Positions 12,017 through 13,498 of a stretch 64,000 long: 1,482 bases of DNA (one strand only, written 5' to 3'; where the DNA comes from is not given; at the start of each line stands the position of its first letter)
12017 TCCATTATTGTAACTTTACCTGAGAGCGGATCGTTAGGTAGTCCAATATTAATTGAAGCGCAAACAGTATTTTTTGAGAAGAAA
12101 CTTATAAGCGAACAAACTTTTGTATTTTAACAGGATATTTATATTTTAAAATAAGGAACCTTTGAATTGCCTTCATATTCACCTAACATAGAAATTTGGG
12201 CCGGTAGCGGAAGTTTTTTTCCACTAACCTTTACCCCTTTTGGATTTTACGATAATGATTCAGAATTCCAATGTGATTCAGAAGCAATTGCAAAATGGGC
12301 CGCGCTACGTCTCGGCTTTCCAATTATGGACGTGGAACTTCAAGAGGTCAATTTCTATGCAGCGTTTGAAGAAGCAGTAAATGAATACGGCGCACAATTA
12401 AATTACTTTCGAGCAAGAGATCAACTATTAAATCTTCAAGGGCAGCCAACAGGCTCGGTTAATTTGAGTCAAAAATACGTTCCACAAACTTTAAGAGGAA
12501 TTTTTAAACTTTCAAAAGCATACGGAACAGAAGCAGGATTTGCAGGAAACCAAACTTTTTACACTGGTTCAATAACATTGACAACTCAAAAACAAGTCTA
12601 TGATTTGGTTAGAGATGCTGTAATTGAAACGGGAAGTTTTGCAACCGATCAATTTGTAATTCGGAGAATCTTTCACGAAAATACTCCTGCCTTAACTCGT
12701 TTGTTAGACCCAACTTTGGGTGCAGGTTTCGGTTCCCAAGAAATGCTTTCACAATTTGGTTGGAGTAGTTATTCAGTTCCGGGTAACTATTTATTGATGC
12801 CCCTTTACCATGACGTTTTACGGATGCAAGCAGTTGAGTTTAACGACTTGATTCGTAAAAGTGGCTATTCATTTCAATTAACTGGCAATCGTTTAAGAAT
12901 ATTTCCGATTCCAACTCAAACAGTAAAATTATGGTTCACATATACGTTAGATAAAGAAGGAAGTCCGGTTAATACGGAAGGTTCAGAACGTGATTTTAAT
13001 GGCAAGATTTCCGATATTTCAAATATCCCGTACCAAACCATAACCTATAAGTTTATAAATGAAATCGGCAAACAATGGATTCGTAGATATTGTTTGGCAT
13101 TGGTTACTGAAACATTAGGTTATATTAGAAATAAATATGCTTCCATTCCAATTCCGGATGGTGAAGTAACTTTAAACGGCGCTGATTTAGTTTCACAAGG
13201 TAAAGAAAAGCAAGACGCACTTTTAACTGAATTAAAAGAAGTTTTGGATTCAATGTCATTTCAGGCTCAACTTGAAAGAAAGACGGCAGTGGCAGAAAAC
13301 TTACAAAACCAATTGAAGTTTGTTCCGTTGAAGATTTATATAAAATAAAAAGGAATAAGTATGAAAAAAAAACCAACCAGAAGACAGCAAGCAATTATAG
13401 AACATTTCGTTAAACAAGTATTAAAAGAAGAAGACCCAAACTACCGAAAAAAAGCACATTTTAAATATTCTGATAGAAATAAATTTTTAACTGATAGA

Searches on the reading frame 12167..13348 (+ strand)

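Call 7: search_protein_families(library=phrogs, proteins=[window:12167-13348:+], max_evalue=0.00001)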
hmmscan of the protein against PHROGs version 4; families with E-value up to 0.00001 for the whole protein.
window:12167-13348:+ (393 aa): 1 family
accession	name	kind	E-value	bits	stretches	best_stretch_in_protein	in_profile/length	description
phrog_211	-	connector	6.8e-12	45.5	1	12-361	703-964/976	head-tail adaptor Ad2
